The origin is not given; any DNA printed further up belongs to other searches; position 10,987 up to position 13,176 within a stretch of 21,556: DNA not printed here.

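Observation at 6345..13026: Unusual catabolic cluster: IolD-like 1,2-dione hydrolase next to a Gfo/Idh/MocA oxidoreductase, CoA-transferase and two hydratases, without other iol genes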

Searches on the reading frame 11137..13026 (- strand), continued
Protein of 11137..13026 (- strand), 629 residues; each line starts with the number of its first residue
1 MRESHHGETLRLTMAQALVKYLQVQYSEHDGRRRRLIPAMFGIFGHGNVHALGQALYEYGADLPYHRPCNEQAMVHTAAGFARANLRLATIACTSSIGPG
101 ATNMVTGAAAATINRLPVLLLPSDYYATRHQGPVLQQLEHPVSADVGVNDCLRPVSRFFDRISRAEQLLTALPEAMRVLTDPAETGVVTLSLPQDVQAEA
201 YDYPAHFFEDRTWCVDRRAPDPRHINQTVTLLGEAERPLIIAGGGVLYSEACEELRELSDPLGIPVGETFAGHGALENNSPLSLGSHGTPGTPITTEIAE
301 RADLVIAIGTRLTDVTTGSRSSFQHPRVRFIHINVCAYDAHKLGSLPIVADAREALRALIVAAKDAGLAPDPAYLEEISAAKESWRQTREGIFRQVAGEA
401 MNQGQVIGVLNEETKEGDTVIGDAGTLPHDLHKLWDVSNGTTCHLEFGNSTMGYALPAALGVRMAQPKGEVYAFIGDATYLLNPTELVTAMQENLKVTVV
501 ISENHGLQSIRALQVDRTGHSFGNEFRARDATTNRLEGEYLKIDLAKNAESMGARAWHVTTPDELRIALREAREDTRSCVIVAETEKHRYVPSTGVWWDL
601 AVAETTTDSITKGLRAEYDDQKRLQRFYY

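Call 42: search_dna_similar(query=window:11137-13026:-, collection=plasmids, mode=protein, max_rows=25, rows=spread, max_evalue=1e-60)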
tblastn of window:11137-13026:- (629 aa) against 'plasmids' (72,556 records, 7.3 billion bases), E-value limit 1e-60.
Records with a match: 245; places in all: 263; records where one place covers at least 80% of the query: 244.
Best place of each record, by identity: <60% 245.
By first word of the organism name: Rhizobium 46; Bacillus 42; Paracoccus 19; Agrobacterium 13; Ligilactobacillus 11; Sinorhizobium 7; Sphingobium 7; Neorhizobium 7; Thermus 5; Shinella 5; and 54 more.
By predicted mobility (MOB-suite, as given by PLSDB): non-mobilizable 178; conjugative 52; mobilizable 15.
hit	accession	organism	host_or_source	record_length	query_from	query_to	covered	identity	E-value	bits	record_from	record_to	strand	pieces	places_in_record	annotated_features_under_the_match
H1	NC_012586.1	Sinorhizobium fredii NGR234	-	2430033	2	627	100%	51.8%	0e+0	635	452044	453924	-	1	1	record has no annotation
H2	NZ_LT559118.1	Nonomuraea gerenzanensis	-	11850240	9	626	98%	48.0%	5e-161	518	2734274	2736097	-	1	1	none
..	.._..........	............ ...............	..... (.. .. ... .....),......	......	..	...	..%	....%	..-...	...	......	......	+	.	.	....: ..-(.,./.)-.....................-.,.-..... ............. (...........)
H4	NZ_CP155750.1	Sphingomonas parapaucimobilis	Chinese cabbage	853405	10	623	98%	43.6%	2e-123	410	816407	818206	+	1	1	iolD: 3D-(3,5/4)-trihydroxycyclohexane-1,2-dione acylhydrolase (decyclizing)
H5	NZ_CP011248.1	Agrobacterium tumefaciens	Achillea ptarmica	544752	2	625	99%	42.6%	1e-135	445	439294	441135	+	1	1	iolD: 3D-(3,5/4)-trihydroxycyclohexane-1,2-dione acylhydrolase (decyclizing) | iolC: 5-dehydro-2-deoxygluconokinase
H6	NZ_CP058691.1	Paracoccus pantotrophus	pure culture,sewage sludge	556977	7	628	99%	42.7%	4e-142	464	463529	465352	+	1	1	iolD: 3D-(3,5/4)-trihydroxycyclohexane-1,2-dione acylhydrolase (decyclizing)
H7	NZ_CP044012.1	Sinorhizobium sp. BG8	Prosopis cineraria,pure bacterial ...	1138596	8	619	97%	42.9%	1e-139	456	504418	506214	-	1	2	none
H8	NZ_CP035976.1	Bacillus mycoides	cell culture,soil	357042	2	626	99%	41.7%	7e-163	524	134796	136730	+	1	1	iolD: 3D-(3,5/4)-trihydroxycyclohexane-1,2-dione acylhydrolase (decyclizing)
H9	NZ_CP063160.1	Bacillus cereus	-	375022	2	626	99%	41.4%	4e-161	518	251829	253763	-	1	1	iolD: 3D-(3,5/4)-trihydroxycyclohexane-1,2-dione acylhydrolase (decyclizing)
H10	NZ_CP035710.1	Sphaerotilus sulfidivorans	cell culture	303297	8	625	98%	41.8%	7e-128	423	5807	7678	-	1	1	iolD: 3D-(3,5/4)-trihydroxycyclohexane-1,2-dione acylhydrolase (decyclizing)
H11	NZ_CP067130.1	Paracoccus seriniphilus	cell culture,washing water of Bugula ...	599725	2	627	100%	41.1%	3e-122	406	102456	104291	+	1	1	iolD: 3D-(3,5/4)-trihydroxycyclohexane-1,2-dione acylhydrolase (decyclizing)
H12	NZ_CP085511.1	Bacillus cereus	soil sample,soil from tomato plant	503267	2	626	99%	41.1%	2e-161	520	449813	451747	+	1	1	iolD: 3D-(3,5/4)-trihydroxycyclohexane-1,2-dione acylhydrolase (decyclizing)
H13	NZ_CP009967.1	Bacillus cereus E33L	Microbial isolate culture,Animal, ...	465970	8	626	98%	41.5%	6e-159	513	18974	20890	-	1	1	iolD: 3D-(3,5/4)-trihydroxycyclohexane-1,2-dione acylhydrolase (decyclizing)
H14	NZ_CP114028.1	Jiella pelagia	whole organism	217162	8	628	99%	41.2%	1e-131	434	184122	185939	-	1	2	iolD: 3D-(3,5/4)-trihydroxycyclohexane-1,2-dione acylhydrolase (decyclizing)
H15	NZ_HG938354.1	Neorhizobium galegae bv. orientalis str. HAMBI 540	Galega orientalis root nodule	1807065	9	626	98%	41.3%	2e-128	424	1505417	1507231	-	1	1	record has no annotation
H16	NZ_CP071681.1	Rhizobium ruizarguesonis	lentil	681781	9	628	99%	41.1%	2e-129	427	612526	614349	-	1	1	iolD: 3D-(3,5/4)-trihydroxycyclohexane-1,2-dione acylhydrolase (decyclizing)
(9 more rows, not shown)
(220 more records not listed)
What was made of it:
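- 11137..13026 (-): iolD: TPP-dependent hydrolase of cyclic 1,2-diones, IolD family, in a lineage distinct from the Bacillus and Rhizobium types. 37-52% identical to plasmid-borne homologues, including annotated iolD genes (call 42).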

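Call 45: find_encoding_contigs(protein=P0012, flank=10000, max_places=2)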
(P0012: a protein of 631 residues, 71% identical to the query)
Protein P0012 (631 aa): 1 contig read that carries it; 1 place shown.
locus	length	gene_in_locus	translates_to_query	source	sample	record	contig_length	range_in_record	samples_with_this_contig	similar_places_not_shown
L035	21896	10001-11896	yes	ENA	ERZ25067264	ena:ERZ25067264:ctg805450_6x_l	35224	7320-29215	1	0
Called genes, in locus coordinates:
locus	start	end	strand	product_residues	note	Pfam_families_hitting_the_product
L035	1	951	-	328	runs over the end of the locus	-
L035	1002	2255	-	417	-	PF13688:Reprolysin_5 (weak)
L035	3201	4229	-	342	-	PF08240:ADH_N (weak), PF00107:ADH_zinc_N, PF13602:ADH_zinc_N_2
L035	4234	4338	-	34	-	-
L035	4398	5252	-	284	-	PF14100:DUF6807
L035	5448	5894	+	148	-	PF03352:Adenine_glyco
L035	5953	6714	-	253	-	PF05721:PhyH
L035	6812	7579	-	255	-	PF05721:PhyH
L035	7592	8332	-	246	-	PF05721:PhyH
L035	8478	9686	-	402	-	PF03219:TLC (faint), PF07690:MFS_1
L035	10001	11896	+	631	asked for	PF02776:TPP_enzyme_N, PF00205:TPP_enzyme_M, PF02775:TPP_enzyme_C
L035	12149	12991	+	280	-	PF05721:PhyH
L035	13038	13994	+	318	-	PF04909:Amidohydro_2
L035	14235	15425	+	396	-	-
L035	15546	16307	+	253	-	-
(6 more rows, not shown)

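Call 46: search_solved_structures(query=window:11137-13026:-, max_evalue=1e-8)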
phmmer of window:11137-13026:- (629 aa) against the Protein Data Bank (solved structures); distinct sequences matched with E-value up to 1e-8: 132 (the best 60 are shown).
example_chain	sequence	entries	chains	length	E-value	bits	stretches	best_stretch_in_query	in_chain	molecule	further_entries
8xod_A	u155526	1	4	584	8.2e-41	144.1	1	40-585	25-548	BbmA-G484F complex with CBOA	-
8x3x_A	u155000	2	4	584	1e-40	143.7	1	40-585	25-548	BbmA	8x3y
7u25_A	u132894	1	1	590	1.5e-34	123.4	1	53-516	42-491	Acetolactate synthase, chloroplastic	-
7stq_A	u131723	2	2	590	3.9e-34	122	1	53-516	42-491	Acetolactate synthase, chloroplastic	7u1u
7tzz_A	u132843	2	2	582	5.2e-34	121.6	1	53-511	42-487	Acetolactate synthase, chloroplastic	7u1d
6u9h_A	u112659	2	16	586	1.1e-33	120.6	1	53-511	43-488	Acetolactate synthase, chloroplastic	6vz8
1ybh_A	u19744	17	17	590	1.1e-33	120.5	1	53-511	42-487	Acetolactate synthase, chloroplast | Acetolactate synthase | Acetolactate synthase, chloroplastic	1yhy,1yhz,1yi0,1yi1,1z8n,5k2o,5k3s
8et5_A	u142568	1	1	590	1.2e-33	120.4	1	53-510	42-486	Acetolactate synthase, chloroplastic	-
3e9y_A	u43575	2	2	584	1.4e-33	120.1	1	53-511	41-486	Acetolactate synthase, chloroplastic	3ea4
1jsc_A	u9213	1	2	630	2.7e-32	115.9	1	49-589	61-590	ACETOHYDROXY-ACID SYNTHASE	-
6u9d_A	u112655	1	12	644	2.9e-32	115.8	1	49-589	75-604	Acetolactate synthase catalytic subunit, mitochondrial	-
1n0h_A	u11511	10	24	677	3.4e-32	115.6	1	49-589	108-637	Acetolactate synthase | Acetolactate synthase, mitochondrial | Acetolactate synthase catalytic subunit, mitochondrial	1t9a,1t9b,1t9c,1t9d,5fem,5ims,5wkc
6dek_A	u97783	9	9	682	1.3e-31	113.7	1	30-586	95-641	Acetolactate synthase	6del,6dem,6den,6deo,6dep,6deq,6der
6lpi_A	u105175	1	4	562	6.3e-31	111.4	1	69-360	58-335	Acetolactate synthase isozyme 1 large subunit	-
8rph_A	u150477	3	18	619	8.4e-31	111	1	38-514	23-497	Thiamine pyrophosphate-binding protein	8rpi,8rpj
2pgn_A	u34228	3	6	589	9.1e-22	81.1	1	152-514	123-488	Cyclohexane-1,2-dione Hydrolase (Cdh) | CYCLOHEXANE-1,2-DIONE HYDROLASE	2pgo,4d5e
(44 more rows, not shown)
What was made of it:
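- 11137..13026 (-): CDH (2pgn) 81 bits and ALS 120-144 bits (call 46).
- On Cyclohexane-1,2-dione hydrolase (CDH): 2pgn scores 81 bits (E 9e-22) and ranks below ALS, glyoxylate carboligase and HACL (call 46).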

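Call 47: search_protein_families(library=pfam, proteins=[L001:8203-8766:+], max_evalue=0.1)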
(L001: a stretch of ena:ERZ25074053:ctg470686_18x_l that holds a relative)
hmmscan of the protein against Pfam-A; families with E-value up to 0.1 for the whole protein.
L001:8203-8766:+ (187 aa): 0 families

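Call 50: get_annotated_region(hit=H8, flank=8000)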
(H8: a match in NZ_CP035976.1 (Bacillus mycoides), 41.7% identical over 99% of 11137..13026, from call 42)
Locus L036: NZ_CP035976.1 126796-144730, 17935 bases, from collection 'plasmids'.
description: Bacillus mycoides strain BPN102 plasmid p357
organism: Bacillus mycoides (NCBI taxid 1405)
taxonomy: Bacteria; Bacillota; Bacilli; Bacillales; Bacillaceae; Bacillus; Bacillus mycoides
host: -; source: cell culture,soil; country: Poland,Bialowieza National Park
typing (MOB-suite, as given by PLSDB): non-mobilizable; replicon rep_cluster_164
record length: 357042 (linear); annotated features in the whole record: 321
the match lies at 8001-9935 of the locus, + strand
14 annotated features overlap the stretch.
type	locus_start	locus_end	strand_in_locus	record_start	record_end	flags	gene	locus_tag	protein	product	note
CDS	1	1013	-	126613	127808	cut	-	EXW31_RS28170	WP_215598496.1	IS3 family transposase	-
CDS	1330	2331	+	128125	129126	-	-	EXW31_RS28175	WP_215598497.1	LacI family DNA-binding transcriptional regulator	GO:0006351 - DNA-templated transcription [Evidence IEA]; GO:0045892 - negative regulation of DNA-templated ...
CDS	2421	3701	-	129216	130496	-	-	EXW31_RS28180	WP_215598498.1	MFS transporter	-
CDS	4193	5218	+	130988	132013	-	iolG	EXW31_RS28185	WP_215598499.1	inositol 2-dehydrogenase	GO:0019310 - inositol catabolic process [Evidence IEA]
CDS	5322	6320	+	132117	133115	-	iolC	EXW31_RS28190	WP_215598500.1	5-dehydro-2-deoxygluconokinase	GO:0019310 - inositol catabolic process [Evidence IEA]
CDS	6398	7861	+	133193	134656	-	-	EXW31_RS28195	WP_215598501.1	CoA-acylating methylmalonate-semialdehyde dehydrogenase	-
CDS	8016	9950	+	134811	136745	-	iolD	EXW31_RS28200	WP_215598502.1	3D-(3,5/4)-trihydroxycyclohexane-1,2-dione acylhydrolase (decyclizing)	GO:0019310 - inositol catabolic process [Evidence IEA]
CDS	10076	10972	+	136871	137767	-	iolE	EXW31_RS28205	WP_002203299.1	myo-inosose-2 dehydratase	GO:0019310 - inositol catabolic process [Evidence IEA]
CDS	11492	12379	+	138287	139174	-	-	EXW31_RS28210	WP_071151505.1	class II fructose-bisphosphate aldolase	GO:0006096 - glycolytic process [Evidence IEA]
CDS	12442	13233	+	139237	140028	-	-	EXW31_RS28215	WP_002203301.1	5-deoxy-glucuronate isomerase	-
CDS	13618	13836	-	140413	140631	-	-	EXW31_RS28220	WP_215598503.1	hypothetical protein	-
CDS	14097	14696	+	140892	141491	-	-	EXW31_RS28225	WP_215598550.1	hypothetical protein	-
CDS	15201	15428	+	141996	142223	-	-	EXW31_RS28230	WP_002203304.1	hypothetical protein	-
CDS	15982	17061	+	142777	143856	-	-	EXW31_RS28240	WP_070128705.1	RNA-guided endonuclease TnpB family protein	-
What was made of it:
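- Closest known: Canonical myo-inositol catabolic cluster. Different: The reference Bacillus mycoides locus has iolG-iolC-mmsA-iolD-iolE-fba-iolB in 9 kb (call 50).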

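Call 51: get_annotated_region(hit=H16, flank=8000)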
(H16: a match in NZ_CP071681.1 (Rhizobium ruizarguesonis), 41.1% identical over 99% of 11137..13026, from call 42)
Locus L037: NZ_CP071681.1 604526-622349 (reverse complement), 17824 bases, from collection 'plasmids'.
description: Rhizobium ruizarguesonis strain NZLR24 plasmid p3, complete sequence
organism: Rhizobium ruizarguesonis (NCBI taxid 2081791)
taxonomy: Bacteria; Pseudomonadota; Alphaproteobacteria; Hyphomicrobiales; Rhizobiaceae; Rhizobium; Rhizobium ruizarguesonis
host: -; source: lentil; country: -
typing (MOB-suite, as given by PLSDB): conjugative; replicon rep_cluster_841; relaxase MOBQ; mating-pair formation MPF_T
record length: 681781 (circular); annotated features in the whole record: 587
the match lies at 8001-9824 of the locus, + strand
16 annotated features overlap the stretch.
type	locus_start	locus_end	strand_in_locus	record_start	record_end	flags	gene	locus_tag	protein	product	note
CDS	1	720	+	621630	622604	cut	-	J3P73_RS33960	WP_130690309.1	substrate-binding domain-containing protein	-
CDS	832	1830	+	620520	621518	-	-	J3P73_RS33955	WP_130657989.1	ABC transporter permease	-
CDS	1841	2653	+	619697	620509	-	-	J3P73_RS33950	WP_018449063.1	ATP-binding cassette domain-containing protein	-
CDS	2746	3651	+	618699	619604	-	-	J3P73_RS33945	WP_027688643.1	sugar phosphate isomerase/epimerase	-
CDS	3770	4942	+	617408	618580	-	-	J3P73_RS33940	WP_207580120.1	Gfo/Idh/MocA family oxidoreductase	-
CDS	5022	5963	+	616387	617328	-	-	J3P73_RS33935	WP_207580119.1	sugar phosphate isomerase/epimerase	-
CDS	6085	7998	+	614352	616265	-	iolC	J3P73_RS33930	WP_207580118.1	5-dehydro-2-deoxygluconokinase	GO:0019310 - inositol catabolic process [Evidence IEA]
CDS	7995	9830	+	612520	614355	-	iolD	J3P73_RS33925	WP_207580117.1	3D-(3,5/4)-trihydroxycyclohexane-1,2-dione acylhydrolase (decyclizing)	GO:0019310 - inositol catabolic process [Evidence IEA]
CDS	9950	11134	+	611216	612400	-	-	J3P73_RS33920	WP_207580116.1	hypothetical protein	-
CDS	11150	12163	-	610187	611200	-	-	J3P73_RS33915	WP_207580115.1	succinylglutamate desuccinylase/aspartoacylase family protein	-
CDS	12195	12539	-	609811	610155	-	-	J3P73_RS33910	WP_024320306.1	RidA family protein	-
CDS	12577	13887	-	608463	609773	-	-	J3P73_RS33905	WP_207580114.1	alanine racemase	-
CDS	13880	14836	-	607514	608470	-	-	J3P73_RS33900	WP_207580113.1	amidohydrolase family protein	-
CDS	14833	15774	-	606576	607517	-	-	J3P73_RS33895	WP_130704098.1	ABC transporter permease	-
CDS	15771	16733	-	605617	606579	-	-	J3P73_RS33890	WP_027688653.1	ABC transporter permease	GO:0008643 - carbohydrate transport [Evidence IEA]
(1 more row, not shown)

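Call 52: get_annotated_region(hit=H1, flank=8000)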
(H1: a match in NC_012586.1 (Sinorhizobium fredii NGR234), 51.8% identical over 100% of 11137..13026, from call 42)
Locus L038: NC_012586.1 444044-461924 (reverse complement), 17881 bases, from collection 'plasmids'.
description: Sinorhizobium fredii NGR234 plasmid pNGR234b, complete sequence
organism: Sinorhizobium fredii NGR234 (NCBI taxid 394)
taxonomy: Bacteria; Pseudomonadota; Alphaproteobacteria; Hyphomicrobiales; Rhizobiaceae; Sinorhizobium; Sinorhizobium fredii; Sinorhizobium fredii NGR234
host: -; source: -; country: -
typing (MOB-suite, as given by PLSDB): conjugative; relaxase MOBQ; mating-pair formation MPF_T
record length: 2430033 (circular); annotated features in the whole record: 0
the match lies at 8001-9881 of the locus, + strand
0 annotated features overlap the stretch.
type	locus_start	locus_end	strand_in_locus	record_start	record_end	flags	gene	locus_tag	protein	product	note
